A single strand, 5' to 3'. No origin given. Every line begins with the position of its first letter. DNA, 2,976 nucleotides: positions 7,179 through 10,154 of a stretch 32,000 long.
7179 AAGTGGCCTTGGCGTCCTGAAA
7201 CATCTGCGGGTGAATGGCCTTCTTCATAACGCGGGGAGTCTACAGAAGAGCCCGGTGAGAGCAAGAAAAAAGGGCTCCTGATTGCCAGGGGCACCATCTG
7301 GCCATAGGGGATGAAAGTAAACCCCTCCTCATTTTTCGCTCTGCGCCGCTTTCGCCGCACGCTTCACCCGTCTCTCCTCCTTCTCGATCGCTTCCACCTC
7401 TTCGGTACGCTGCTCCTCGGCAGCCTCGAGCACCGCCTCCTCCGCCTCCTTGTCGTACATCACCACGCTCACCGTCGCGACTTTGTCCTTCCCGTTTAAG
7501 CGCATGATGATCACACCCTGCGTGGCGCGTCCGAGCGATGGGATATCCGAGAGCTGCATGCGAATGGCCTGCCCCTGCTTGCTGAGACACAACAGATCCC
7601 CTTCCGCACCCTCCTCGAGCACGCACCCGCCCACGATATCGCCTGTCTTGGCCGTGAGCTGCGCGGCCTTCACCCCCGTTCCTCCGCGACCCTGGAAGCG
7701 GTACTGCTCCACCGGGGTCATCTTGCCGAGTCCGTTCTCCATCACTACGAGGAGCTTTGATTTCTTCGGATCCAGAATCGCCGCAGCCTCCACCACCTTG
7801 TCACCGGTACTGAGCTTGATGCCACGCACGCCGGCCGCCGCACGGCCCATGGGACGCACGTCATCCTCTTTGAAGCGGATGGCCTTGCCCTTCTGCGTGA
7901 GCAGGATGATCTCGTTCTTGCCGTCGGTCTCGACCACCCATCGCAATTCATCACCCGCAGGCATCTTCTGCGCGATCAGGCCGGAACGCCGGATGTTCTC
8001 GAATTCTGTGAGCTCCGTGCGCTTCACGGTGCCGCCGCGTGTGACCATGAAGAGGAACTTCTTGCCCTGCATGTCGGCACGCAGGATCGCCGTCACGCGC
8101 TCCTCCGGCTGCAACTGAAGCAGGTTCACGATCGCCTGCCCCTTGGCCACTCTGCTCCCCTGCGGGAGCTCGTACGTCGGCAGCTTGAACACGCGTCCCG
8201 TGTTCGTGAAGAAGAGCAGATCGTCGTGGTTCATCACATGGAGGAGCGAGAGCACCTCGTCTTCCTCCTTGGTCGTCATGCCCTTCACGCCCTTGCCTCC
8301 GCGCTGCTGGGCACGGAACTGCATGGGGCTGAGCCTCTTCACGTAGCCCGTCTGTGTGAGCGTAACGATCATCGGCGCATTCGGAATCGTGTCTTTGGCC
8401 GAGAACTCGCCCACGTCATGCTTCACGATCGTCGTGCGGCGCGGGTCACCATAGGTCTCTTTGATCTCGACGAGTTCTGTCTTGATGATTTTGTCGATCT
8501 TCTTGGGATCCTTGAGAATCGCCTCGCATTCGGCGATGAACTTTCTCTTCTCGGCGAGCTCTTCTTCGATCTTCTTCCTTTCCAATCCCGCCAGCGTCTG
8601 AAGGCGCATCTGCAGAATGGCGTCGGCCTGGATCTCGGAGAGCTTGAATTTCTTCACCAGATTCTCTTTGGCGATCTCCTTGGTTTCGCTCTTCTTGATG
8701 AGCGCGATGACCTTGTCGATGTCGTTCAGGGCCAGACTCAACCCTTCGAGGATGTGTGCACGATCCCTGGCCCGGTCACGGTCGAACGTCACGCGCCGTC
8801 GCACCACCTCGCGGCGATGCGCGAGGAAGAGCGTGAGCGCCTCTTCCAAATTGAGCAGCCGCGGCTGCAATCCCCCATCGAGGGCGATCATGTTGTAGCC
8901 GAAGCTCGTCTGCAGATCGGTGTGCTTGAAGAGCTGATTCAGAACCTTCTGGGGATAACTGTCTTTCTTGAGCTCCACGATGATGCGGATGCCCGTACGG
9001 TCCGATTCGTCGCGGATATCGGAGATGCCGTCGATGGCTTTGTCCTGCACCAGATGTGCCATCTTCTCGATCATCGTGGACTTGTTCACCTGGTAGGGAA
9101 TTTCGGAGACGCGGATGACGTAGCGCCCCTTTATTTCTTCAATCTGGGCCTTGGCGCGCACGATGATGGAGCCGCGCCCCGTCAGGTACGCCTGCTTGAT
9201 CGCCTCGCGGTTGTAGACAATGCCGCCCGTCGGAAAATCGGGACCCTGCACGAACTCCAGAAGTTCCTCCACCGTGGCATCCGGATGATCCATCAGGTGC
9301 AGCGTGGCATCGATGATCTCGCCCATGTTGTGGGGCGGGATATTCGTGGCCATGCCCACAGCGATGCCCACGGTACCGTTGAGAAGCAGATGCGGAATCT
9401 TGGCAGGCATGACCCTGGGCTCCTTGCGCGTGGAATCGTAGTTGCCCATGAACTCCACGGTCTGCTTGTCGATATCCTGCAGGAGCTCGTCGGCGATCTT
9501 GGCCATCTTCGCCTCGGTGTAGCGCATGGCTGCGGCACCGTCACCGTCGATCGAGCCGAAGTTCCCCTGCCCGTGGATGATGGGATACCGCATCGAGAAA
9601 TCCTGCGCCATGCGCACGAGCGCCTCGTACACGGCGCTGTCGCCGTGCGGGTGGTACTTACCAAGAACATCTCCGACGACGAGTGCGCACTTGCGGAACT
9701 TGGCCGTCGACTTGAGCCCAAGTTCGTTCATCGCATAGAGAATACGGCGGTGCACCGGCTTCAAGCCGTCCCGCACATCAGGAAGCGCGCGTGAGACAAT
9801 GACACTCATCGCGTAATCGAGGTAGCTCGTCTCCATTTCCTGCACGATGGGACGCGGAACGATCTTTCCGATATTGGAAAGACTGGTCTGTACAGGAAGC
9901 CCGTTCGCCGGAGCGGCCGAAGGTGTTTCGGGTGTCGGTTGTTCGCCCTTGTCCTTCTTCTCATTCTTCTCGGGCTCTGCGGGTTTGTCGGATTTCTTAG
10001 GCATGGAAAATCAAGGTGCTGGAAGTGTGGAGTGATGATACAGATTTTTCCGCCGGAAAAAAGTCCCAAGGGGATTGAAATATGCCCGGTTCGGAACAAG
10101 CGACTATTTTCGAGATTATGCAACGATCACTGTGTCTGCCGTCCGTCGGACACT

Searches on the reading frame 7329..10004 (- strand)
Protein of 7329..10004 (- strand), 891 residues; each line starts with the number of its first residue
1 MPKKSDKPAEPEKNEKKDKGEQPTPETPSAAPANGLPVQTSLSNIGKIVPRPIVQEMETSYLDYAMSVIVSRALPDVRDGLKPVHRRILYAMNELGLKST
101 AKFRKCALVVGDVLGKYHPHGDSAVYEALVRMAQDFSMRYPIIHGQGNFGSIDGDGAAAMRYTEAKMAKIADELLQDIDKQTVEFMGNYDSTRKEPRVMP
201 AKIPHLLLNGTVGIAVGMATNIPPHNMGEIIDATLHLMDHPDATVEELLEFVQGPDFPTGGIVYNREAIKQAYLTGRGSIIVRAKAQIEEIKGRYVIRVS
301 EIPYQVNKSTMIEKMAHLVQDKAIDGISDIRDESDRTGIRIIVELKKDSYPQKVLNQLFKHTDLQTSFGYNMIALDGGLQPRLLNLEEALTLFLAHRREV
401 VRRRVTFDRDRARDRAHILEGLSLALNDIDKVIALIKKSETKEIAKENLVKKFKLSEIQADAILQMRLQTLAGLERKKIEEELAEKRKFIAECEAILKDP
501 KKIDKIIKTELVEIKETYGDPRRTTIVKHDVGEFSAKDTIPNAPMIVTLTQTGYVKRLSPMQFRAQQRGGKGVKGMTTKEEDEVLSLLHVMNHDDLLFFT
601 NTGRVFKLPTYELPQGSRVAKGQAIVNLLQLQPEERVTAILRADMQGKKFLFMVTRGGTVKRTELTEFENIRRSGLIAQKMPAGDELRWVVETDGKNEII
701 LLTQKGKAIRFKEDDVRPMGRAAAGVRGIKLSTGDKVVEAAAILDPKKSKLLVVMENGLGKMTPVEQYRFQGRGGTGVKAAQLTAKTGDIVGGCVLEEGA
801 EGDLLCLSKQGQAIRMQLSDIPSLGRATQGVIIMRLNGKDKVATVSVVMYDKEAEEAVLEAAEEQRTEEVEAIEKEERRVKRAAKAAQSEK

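Call 6: search_protein_families(library=pfam, proteins=[window:7329-10004:-], max_evalue=0.01)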
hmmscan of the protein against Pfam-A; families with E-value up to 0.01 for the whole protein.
window:7329-10004:- (891 aa): 2 families
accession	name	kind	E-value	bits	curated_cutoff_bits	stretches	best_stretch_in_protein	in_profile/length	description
PF00521.26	DNA_topoisoIV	-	1.2e-164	548.7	31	1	72-511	1-431/432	DNA gyrase/topoisomerase IV, subunit A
PF03989.18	DNA_gyraseA_C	-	7e-72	237.1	27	6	698-741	2-45/48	DNA gyrase C-terminal domain, beta-propeller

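Call 7: search_protein_families(library=ncbifam, proteins=[window:7329-10004:-], max_evalue=0.01)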
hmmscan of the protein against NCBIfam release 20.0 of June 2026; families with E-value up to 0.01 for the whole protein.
window:7329-10004:- (891 aa): 10 families
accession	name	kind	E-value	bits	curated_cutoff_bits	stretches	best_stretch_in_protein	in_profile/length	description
NF004043.1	PRK05560.1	equivalog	0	1143.1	902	1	48-847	2-797/798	DNA gyrase subunit A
TIGR01063.1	gyrA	equivalog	0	1104.9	877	1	48-849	1-799/800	DNA topoisomerase (ATP-hydrolyzing) subunit A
NF004044.1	PRK05561.1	subfamily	1.9e-261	869.9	654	2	54-742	3-684/738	DNA topoisomerase (ATP-hydrolyzing)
NF038098.1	GyrA_w_intein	exception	2.4e-258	860.5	1850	3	163-842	538-1220/1232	intein-containing DNA gyrase subunit A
TIGR01061.1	parC_Gpos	equivalog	7.9e-211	702.3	813.25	2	54-782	7-731/737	DNA topoisomerase IV subunit A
NF010586.0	PRK13979.1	equivalog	3.5e-206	687.1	1475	3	47-687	12-659/957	DNA topoisomerase IV subunit A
TIGR01062.1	parC_Gneg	equivalog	2.6e-185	617.6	628.9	1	56-648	9-589/735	DNA topoisomerase IV subunit A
NF007209.0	PRK09631.1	equivalog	6.5e-69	233.2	644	1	55-529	6-458/635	DNA topoisomerase IV subunit A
NF009397.0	PRK12758.1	equivalog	3.5e-65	220.5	780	1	57-530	27-480/870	DNA gyrase/topoisomerase IV subunit A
NF007208.0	PRK09630.1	equivalog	4e-50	171.1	598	1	57-519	8-453/479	DNA topoisomerase IV subunit A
